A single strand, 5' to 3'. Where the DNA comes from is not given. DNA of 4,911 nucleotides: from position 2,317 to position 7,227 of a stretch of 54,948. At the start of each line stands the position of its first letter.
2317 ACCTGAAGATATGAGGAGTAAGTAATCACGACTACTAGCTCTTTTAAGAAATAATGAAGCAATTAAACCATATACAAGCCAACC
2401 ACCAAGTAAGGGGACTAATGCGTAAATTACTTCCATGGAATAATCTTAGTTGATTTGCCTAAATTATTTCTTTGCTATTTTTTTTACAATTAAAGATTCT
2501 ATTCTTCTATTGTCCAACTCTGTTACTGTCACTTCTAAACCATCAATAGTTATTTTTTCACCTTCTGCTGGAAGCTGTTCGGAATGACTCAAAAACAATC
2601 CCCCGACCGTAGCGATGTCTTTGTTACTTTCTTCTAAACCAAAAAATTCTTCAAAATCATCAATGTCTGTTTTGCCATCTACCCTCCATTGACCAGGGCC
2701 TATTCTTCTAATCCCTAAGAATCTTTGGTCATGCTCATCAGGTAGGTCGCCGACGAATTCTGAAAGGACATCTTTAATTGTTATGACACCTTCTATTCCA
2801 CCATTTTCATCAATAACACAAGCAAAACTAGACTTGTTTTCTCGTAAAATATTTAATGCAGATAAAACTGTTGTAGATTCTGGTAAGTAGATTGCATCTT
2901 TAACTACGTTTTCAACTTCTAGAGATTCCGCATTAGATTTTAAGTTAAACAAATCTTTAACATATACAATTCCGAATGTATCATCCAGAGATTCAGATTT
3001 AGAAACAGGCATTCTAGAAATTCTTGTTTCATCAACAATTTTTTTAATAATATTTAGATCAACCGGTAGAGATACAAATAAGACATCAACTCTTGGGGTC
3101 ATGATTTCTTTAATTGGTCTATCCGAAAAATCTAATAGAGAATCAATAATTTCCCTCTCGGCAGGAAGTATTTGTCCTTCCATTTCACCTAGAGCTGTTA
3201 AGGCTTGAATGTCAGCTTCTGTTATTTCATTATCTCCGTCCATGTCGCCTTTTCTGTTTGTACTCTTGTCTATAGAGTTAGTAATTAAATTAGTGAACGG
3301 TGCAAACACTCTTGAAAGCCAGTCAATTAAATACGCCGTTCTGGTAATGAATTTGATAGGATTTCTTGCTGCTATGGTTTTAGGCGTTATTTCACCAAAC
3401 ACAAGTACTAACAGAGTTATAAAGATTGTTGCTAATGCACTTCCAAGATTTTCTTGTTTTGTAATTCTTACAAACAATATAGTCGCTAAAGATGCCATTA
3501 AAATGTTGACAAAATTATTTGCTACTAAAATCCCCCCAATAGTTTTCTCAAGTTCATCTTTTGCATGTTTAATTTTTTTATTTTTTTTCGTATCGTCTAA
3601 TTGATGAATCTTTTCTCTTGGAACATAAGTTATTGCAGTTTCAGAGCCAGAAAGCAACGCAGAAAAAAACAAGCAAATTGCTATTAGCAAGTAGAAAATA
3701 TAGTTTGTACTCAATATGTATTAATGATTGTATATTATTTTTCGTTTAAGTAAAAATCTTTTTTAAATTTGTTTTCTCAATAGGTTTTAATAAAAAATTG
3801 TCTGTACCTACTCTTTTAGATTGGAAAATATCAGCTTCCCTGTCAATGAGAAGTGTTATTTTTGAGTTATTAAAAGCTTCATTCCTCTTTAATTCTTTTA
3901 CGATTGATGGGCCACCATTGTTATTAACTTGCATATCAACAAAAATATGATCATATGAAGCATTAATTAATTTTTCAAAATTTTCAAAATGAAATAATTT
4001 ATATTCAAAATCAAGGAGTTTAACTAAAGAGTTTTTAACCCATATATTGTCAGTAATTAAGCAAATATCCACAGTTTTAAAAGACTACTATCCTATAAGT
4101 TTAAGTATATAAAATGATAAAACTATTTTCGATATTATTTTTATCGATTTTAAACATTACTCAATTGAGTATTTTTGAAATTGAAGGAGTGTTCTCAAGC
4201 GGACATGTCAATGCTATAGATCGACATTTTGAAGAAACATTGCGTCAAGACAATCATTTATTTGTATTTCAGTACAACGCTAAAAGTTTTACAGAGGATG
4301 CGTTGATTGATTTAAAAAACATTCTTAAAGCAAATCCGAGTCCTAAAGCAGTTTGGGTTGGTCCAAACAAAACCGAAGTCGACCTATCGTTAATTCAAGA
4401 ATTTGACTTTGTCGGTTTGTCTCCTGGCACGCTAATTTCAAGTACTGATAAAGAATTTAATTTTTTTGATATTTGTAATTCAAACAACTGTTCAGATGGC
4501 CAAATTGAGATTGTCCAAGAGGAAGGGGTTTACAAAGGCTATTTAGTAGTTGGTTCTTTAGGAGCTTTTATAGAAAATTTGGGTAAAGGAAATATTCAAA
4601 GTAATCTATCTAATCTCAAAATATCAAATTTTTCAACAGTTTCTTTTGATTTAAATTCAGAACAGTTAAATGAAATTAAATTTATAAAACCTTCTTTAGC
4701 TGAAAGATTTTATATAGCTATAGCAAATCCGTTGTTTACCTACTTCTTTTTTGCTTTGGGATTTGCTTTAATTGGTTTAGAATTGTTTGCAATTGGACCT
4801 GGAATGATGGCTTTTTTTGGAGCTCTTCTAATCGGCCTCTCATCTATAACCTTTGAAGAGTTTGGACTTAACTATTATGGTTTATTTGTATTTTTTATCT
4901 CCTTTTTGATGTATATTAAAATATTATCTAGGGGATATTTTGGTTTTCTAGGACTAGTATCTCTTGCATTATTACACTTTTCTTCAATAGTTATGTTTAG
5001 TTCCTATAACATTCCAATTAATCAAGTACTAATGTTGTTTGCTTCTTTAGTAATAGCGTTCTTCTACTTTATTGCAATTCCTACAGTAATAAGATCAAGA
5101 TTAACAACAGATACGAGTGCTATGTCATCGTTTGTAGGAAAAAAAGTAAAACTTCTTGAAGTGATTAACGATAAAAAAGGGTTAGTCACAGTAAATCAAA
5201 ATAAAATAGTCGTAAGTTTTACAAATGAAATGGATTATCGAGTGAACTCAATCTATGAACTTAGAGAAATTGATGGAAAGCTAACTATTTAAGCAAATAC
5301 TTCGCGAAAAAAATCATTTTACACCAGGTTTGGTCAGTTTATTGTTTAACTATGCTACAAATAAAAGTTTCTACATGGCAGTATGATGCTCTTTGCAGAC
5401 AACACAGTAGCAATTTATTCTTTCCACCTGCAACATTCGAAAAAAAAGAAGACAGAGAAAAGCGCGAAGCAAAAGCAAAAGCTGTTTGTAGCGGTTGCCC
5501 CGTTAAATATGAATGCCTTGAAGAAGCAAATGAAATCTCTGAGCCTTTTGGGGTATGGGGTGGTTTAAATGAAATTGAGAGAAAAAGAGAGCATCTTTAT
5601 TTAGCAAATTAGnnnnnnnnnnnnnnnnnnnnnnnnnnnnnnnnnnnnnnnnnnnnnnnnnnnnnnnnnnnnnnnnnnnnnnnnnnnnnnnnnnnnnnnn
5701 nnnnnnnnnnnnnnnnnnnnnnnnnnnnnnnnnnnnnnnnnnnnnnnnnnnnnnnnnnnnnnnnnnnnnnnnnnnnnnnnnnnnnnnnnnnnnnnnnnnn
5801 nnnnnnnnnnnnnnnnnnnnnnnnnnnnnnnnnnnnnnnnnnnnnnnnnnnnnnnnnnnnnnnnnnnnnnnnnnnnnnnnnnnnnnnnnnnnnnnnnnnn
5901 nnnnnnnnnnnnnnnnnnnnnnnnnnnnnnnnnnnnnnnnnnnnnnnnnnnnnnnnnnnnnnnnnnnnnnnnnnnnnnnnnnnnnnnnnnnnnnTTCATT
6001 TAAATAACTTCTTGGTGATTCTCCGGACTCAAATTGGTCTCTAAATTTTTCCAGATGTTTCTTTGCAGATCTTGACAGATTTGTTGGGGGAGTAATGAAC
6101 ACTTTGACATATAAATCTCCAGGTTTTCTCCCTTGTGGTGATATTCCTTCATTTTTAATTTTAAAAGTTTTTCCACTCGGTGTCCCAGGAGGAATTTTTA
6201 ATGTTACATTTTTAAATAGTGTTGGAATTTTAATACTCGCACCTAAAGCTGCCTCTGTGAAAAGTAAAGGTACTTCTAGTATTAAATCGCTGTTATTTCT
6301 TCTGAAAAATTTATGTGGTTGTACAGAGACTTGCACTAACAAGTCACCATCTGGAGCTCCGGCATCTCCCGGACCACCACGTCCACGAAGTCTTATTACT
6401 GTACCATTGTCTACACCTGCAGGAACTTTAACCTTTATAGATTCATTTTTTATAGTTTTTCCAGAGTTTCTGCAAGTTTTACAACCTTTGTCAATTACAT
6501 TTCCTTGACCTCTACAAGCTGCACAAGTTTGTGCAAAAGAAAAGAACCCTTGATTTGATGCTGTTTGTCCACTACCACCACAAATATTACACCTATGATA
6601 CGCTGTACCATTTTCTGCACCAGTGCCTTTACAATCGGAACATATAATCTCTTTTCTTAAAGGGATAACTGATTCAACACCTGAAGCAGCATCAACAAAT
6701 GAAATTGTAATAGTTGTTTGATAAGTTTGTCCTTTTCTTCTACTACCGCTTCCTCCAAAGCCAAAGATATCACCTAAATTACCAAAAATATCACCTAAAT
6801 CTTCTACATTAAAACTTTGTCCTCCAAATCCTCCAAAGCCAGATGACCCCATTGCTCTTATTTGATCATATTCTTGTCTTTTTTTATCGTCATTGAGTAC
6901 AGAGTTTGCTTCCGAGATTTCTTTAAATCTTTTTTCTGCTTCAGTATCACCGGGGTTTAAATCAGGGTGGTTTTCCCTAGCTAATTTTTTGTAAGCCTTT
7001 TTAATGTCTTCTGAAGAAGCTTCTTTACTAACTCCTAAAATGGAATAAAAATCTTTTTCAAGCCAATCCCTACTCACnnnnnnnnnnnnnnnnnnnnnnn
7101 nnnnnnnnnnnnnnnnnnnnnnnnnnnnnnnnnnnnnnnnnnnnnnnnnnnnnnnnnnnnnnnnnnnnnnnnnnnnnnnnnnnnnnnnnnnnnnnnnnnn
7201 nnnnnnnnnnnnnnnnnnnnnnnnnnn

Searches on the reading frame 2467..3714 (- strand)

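Call 26: search_protein_families(library=ncbifam, max_evalue=1e-10, proteins=[window:2467-3714:-])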
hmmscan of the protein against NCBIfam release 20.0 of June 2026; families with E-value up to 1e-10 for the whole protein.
window:2467-3714:- (416 aa): 4 families
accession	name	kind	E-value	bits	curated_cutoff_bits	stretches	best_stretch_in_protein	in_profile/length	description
TIGR03520.1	GldE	subfamily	4.1e-63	213.9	376.05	1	12-411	2-406/408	gliding motility-associated protein GldE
NF008604.1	PRK11573.1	equivalog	3.9e-48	164.4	475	1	2-414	5-420/428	hypothetical protein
NF052568.1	PolamExpPaeASal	equivalog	9e-41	140.1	500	1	59-411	71-423/424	polyamine export protein PaeA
NF011675.0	PRK15094.1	equivalog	3.6e-39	134.8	379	1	177-411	45-280/292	CNNM family magnesium/cobalt transport protein CorC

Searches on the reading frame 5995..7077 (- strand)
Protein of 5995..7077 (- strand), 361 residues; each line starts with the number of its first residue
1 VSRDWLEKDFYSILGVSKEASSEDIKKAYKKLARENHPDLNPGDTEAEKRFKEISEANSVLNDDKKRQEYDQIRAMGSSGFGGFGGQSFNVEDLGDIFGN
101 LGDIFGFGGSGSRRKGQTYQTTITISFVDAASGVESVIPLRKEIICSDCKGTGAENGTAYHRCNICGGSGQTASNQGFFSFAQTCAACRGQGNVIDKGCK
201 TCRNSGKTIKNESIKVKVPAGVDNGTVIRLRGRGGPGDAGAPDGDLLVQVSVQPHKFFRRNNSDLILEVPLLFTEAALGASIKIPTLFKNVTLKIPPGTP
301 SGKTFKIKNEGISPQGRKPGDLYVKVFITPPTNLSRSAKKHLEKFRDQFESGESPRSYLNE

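Call 26: search_protein_families(library=ncbifam, max_evalue=1e-10, proteins=[window:5995-7077:-])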
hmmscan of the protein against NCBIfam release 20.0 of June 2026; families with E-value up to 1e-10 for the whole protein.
window:5995-7077:- (361 aa): 11 families
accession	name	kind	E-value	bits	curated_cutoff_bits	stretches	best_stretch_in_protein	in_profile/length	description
TIGR02349.1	DnaJ_bact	equivalog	5.4e-114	381.3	377.2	1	9-347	1-352/354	molecular chaperone DnaJ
NF008035.0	PRK10767.1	subfamily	1.5e-111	373.1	338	1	7-353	3-352/374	molecular chaperone DnaJ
NF010894.0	PRK14301.1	equivalog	1.4e-103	346.8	548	1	7-347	3-349/373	chaperone protein DnaJ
NF010872.0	PRK14279.1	equivalog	3.7e-103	345.7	556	1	2-357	3-388/394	molecular chaperone DnaJ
NF010871.0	PRK14278.1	equivalog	1e-77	261.6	502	1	7-350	2-352/378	molecular chaperone DnaJ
NF010885.0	PRK14292.1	equivalog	6.2e-76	255.8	585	1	9-346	3-346/371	chaperone protein DnaJ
NF010874.0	PRK14281.1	equivalog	1.8e-73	247.9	619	1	7-347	2-371/397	chaperone protein DnaJ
NF007618.0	PRK10266.1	equivalog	1.5e-51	175.7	403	2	212-339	158-284/306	curved DNA-binding protein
NF010892.0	PRK14299.1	equivalog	7.6e-47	159.9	392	2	7-145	3-158/291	chaperone protein DnaJ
NF037946.1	terminal_TopJ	equivalog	5.9e-45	154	300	2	8-89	5-82/810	terminal organelle assembly protein TopJ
TIGR03835.1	termin_org_DnaJ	equivalog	5.5e-27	94.5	512.25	1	8-73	2-66/871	terminal organelle assembly protein TopJ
